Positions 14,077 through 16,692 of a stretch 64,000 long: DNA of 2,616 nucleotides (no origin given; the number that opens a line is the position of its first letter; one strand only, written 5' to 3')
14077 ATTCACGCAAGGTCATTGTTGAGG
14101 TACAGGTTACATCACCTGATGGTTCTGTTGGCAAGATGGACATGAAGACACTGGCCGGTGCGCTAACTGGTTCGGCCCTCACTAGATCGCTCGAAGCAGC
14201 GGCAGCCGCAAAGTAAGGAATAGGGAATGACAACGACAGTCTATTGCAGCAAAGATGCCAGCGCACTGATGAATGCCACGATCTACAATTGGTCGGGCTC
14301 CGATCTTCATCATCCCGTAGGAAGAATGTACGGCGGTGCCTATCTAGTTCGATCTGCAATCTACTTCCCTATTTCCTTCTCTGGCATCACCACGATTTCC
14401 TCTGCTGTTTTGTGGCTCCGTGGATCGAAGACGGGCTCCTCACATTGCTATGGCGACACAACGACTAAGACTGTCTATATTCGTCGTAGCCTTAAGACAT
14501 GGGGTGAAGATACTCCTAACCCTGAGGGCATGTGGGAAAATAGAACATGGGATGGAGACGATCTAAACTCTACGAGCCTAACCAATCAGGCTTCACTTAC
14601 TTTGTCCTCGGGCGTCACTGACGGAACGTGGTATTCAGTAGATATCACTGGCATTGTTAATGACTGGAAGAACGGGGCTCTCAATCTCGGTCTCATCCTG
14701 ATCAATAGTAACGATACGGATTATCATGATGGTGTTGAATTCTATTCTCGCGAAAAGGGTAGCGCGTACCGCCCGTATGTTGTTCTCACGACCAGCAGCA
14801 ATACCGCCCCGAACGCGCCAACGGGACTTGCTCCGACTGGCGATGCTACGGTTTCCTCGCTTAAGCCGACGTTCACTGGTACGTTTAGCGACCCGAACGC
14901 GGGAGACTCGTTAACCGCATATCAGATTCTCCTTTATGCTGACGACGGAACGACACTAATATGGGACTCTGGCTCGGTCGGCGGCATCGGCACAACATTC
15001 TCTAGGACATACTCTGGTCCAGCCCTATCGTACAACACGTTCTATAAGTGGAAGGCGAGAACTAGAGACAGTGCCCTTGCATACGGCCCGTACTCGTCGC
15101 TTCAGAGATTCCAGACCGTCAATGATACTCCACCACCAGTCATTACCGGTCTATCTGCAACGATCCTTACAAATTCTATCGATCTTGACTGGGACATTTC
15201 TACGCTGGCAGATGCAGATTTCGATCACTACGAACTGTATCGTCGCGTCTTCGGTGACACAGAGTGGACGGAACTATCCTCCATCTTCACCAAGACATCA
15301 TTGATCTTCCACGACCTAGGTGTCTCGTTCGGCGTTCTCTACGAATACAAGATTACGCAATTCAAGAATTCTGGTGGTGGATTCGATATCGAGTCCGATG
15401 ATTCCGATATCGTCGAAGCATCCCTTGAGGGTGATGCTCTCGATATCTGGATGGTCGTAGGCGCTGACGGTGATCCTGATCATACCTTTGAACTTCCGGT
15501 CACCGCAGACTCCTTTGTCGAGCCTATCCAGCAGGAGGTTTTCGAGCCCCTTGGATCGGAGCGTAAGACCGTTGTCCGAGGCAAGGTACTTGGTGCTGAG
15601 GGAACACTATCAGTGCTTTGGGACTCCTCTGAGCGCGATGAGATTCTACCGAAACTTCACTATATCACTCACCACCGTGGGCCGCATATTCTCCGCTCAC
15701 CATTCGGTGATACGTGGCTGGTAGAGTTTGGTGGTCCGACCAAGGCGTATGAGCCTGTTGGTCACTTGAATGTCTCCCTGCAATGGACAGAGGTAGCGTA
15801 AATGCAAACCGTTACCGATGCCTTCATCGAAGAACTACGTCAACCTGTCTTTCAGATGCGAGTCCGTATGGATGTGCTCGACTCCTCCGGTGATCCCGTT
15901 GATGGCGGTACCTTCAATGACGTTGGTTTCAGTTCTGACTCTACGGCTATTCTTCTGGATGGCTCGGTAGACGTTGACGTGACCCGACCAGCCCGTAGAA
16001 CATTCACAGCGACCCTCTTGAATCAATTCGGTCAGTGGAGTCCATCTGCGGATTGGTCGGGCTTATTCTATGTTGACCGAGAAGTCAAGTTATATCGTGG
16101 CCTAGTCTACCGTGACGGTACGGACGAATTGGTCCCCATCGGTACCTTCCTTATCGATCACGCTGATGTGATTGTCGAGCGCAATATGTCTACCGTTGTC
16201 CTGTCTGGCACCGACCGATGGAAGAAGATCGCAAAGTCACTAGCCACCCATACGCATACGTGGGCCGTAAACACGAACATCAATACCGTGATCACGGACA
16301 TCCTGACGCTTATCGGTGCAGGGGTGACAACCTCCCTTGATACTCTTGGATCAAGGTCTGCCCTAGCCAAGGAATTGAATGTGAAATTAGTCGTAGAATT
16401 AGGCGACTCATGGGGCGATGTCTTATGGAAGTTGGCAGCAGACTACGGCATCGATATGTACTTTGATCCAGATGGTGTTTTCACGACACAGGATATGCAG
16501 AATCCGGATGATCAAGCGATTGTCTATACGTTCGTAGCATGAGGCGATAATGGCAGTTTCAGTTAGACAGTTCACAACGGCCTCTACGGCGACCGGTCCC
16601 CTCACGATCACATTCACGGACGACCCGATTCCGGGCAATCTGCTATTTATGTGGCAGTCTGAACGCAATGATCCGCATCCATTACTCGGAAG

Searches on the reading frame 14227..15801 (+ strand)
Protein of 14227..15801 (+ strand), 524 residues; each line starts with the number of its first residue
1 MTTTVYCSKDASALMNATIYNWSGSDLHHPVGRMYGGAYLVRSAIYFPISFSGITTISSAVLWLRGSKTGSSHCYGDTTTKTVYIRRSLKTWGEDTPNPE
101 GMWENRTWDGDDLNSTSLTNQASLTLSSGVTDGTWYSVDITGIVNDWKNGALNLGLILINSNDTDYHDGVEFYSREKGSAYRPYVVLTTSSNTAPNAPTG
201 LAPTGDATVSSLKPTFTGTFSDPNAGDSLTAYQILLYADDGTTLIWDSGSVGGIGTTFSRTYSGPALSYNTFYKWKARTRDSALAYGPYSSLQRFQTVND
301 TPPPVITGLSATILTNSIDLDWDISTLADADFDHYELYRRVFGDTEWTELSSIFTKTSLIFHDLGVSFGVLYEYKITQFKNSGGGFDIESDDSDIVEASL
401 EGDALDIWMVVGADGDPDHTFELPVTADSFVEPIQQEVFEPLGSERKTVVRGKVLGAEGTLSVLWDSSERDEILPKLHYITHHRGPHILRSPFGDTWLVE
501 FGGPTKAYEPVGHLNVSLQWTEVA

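Call 19: search_protein_families(library=pfam, proteins=[window:14227-15801:+], max_evalue=0.01)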
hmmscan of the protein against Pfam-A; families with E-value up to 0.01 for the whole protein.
window:14227-15801:+ (524 aa): 2 families
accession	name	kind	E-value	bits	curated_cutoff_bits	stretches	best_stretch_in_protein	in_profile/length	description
PF25788.1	Ig_Rha78A_N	-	1.5e-06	28.8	27.4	1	210-297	16-101/105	Rha78A-like, N-terminal immunoglobulin domain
PF24517.2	CBM96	-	2.5e-06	27.8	26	1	56-189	54-164/164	Carbohydrate-binding module family 96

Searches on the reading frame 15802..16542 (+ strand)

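Call 19: search_protein_families(library=pfam, proteins=[window:15802-16542:+], max_evalue=0.01)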
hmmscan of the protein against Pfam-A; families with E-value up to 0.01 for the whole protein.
window:15802-16542:+ (246 aa): 1 family
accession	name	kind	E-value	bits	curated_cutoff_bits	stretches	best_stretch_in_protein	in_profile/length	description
PF16466.10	DUF5047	-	2.3e-06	28.4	25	1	54-166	1-111/135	Domain of unknown function (DUF5047)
